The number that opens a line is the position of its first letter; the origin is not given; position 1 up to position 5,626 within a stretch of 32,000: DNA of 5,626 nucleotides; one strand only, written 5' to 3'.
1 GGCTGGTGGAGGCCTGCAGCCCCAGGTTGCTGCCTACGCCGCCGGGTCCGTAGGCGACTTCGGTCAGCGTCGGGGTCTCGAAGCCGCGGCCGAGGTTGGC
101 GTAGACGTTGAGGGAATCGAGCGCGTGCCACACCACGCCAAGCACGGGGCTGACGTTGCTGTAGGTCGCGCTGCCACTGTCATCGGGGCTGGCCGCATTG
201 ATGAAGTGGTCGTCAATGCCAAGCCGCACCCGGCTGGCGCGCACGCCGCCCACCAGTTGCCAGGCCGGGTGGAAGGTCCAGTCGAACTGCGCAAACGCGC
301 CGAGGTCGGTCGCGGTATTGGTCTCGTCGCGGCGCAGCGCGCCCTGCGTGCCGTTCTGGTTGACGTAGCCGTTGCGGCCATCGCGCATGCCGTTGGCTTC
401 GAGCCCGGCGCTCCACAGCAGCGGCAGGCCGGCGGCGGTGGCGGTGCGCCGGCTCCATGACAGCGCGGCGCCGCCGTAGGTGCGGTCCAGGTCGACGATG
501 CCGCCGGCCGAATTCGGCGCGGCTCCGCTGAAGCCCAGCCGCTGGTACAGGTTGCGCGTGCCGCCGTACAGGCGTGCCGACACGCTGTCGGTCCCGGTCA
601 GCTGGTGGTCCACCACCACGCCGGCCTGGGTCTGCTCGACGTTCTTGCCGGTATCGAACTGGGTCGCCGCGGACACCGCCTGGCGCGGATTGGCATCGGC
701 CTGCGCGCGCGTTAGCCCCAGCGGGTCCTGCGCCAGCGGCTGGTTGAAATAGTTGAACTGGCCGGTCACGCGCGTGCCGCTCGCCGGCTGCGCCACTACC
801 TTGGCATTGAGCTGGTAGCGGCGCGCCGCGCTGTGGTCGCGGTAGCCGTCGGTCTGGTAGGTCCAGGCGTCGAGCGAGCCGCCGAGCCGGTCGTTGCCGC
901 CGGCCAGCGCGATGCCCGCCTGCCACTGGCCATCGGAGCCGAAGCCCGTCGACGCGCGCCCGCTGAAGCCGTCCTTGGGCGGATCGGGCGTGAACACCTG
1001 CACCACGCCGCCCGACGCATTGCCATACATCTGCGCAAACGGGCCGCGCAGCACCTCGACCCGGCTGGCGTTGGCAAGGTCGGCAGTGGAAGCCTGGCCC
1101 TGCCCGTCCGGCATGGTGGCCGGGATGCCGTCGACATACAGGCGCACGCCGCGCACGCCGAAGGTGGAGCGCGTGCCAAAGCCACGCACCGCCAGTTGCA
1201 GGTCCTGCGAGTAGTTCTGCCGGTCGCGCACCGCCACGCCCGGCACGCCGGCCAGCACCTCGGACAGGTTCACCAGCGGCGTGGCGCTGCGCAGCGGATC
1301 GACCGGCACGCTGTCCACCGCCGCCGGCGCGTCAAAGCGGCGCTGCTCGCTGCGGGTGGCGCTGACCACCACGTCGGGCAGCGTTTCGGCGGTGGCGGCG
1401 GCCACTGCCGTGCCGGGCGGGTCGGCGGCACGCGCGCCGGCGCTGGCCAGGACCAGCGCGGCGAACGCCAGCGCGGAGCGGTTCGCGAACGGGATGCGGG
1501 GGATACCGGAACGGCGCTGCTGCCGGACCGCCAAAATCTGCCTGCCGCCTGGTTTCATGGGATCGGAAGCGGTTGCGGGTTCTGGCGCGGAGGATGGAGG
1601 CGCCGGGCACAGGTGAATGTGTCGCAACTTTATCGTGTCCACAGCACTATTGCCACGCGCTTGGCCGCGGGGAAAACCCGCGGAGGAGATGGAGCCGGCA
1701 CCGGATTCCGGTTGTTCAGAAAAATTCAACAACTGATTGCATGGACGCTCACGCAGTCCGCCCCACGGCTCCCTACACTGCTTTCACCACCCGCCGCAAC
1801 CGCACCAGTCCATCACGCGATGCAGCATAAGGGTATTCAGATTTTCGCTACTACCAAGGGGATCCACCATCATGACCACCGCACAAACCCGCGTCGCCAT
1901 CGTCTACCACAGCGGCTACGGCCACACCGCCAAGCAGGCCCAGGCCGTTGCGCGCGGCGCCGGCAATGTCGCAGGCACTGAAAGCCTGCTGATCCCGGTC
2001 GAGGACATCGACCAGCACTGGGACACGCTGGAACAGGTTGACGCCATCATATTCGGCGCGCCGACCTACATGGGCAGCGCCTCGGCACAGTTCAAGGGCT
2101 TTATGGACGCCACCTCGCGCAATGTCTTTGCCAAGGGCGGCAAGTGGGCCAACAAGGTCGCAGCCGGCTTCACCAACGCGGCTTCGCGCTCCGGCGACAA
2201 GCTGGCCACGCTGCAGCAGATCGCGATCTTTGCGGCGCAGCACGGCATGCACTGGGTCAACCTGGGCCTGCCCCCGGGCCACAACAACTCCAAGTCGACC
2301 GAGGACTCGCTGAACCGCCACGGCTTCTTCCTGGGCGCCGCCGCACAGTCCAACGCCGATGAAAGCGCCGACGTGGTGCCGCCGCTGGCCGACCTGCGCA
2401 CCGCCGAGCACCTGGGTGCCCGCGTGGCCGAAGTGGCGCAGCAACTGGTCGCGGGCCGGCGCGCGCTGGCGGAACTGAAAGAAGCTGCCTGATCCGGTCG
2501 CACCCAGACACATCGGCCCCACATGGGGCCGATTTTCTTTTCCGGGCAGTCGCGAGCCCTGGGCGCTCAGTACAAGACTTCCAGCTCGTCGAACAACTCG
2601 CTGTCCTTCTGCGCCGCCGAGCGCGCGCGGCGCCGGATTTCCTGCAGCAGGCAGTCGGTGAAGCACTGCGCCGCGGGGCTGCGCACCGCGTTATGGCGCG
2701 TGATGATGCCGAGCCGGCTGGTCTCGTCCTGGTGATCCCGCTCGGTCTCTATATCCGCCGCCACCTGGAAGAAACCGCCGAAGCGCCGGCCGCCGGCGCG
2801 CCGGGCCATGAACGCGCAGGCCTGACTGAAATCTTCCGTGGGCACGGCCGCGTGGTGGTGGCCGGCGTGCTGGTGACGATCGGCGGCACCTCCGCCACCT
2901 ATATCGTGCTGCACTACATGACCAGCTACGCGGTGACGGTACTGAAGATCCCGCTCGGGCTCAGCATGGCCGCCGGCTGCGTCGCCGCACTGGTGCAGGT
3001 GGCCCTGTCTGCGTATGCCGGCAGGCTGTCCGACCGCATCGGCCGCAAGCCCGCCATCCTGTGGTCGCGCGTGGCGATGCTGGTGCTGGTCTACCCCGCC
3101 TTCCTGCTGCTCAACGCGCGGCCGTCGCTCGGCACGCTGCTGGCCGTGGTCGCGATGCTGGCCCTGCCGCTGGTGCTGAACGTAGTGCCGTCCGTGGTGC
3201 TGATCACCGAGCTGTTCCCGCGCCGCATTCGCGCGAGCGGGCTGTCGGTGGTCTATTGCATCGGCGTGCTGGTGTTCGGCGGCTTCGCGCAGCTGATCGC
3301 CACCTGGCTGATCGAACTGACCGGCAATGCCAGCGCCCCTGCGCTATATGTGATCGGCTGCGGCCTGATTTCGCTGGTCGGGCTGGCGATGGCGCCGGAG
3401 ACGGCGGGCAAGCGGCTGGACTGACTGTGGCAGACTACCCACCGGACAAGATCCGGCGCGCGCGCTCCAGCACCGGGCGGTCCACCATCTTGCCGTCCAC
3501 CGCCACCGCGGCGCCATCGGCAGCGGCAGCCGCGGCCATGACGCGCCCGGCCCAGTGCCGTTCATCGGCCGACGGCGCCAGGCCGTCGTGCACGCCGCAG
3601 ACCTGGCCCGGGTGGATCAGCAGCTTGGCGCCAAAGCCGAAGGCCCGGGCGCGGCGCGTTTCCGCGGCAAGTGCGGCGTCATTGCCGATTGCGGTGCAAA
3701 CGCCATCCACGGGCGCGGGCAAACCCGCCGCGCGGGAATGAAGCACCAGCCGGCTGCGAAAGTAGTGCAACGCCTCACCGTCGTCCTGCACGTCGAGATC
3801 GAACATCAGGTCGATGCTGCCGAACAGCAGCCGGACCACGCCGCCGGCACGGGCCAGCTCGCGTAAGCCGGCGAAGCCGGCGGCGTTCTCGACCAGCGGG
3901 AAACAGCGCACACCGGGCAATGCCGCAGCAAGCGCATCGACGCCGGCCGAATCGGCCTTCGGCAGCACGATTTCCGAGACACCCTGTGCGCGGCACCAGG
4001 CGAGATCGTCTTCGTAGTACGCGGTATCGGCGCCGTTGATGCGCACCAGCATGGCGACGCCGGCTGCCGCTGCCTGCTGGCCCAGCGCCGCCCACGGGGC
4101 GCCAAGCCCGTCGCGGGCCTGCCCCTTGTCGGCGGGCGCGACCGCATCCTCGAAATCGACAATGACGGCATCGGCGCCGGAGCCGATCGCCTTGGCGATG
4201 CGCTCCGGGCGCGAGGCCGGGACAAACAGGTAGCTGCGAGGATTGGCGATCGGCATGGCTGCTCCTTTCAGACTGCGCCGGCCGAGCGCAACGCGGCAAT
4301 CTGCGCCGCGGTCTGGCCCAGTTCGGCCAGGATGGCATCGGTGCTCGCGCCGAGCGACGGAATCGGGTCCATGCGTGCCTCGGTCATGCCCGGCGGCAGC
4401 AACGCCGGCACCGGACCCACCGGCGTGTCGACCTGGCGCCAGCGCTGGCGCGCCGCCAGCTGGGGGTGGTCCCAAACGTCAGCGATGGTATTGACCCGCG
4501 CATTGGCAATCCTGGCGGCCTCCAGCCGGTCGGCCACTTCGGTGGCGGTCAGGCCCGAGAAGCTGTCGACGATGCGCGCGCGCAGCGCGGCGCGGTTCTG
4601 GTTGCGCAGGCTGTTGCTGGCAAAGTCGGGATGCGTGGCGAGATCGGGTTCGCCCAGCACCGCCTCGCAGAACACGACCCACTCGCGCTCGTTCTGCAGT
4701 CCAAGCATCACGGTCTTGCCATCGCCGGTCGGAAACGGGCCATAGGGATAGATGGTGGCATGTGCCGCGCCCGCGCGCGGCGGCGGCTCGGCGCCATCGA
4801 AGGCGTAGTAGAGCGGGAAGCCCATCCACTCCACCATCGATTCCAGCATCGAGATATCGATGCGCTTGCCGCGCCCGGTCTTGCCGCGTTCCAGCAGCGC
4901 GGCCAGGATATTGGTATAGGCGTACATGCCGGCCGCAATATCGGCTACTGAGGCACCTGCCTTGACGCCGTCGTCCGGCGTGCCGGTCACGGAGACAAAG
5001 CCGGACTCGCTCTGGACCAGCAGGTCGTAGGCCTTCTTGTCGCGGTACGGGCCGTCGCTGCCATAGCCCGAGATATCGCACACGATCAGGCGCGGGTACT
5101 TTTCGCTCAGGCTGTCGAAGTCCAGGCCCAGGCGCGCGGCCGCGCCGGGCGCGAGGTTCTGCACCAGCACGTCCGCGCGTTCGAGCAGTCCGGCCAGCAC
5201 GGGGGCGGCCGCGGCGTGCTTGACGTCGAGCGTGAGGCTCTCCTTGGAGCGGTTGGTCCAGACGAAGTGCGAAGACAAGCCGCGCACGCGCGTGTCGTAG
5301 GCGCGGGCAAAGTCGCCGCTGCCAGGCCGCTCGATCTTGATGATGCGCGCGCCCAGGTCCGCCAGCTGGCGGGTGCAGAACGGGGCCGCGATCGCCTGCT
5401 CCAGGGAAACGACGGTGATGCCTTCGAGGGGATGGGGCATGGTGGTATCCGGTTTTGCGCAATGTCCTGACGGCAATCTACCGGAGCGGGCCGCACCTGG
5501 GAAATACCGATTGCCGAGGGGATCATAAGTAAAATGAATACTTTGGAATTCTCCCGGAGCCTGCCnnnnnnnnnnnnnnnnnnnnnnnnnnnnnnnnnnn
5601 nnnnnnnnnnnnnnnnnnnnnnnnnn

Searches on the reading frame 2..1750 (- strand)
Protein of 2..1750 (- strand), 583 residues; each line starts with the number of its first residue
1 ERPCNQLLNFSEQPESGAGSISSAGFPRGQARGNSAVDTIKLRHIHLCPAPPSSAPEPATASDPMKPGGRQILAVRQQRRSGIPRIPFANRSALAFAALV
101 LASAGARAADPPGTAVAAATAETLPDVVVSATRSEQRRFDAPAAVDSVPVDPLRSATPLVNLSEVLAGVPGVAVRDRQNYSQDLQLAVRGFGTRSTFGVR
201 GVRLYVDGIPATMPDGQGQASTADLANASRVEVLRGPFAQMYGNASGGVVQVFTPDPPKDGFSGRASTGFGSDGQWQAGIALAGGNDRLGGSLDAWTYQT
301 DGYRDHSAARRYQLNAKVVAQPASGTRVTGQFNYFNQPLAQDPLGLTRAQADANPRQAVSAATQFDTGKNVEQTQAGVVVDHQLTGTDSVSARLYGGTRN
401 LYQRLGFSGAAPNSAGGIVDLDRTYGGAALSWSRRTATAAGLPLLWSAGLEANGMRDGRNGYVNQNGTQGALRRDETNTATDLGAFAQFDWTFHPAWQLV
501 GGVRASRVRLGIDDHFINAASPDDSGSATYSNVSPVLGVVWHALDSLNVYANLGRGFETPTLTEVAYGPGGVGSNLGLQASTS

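Call 64: search_protein_families(library=pfam, proteins=[window:2-1750:-], max_evalue=0.00001)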
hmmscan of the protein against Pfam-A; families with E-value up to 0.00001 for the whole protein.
window:2-1750:- (583 aa): 2 families
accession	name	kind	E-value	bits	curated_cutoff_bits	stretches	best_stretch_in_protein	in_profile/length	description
PF00593.30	TonB_dep_Rec_b-barrel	-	1.3e-20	75.1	27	1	321-582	10-271/436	TonB dependent receptor-like, beta-barrel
PF07715.20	Plug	-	5.3e-18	65.9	23.9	1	139-249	3-107/107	TonB-dependent Receptor Plug Domain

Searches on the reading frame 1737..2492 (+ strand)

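Call 64: search_protein_families(library=pfam, proteins=[window:1737-2492:+], max_evalue=0.00001)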
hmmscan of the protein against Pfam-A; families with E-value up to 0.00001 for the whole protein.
window:1737-2492:+ (251 aa): 4 families
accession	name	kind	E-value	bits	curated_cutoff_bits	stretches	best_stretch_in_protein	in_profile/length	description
PF03358.20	FMN_red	-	6.4e-14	52.2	24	1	96-174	66-140/152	NADPH-dependent FMN reductase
PF12724.12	Flavodoxin_5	-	3.5e-08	34.3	27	1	55-126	2-69/145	Flavodoxin domain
PF02525.22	Flavodoxin_2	-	3.8e-07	30.5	27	1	89-133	67-110/198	Flavodoxin-like fold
PF00258.30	Flavodoxin_1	-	4e-07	30.7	25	1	55-129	1-75/143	Flavodoxin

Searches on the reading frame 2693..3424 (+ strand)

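Call 64: search_protein_families(library=pfam, proteins=[window:2693-3424:+], max_evalue=0.00001)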
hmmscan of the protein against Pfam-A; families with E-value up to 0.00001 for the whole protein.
window:2693-3424:+ (243 aa): 2 families
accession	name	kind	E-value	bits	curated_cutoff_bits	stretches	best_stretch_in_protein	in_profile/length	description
PF07690.21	MFS_1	-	3.3e-17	62.9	33.4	2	12-187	164-335/347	Major Facilitator Superfamily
PF00083.30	Sugar_tr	-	2.7e-13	50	22.3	1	44-242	242-445/452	Sugar (and other) transporter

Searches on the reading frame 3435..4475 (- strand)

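Call 64: search_protein_families(library=pfam, proteins=[window:3435-4475:-], max_evalue=0.00001)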
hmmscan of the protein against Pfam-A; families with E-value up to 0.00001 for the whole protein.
window:3435-4475:- (346 aa): 2 families
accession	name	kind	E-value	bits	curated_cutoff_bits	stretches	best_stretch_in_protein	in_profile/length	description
PF03328.21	HpcH_HpaI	-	5e-28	98.3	25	1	80-289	1-221/221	HpcH/HpaI aldolase/citrate lyase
PF15617.12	C-C_Bond_Lyase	-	1.7e-07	31.2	28.4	0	83-187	11-121/320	C-C_Bond_Lyase of the TIM-Barrel fold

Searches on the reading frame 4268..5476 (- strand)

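Call 64: search_protein_families(library=pfam, proteins=[window:4268-5476:-], max_evalue=0.00001)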
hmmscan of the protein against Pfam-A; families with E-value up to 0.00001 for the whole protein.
window:4268-5476:- (402 aa): 1 family
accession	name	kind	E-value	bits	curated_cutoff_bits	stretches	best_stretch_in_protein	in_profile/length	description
PF02515.22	CoA_transf_3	-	2.3e-106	356.4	23.3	1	17-367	1-351/366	CoA-transferase family III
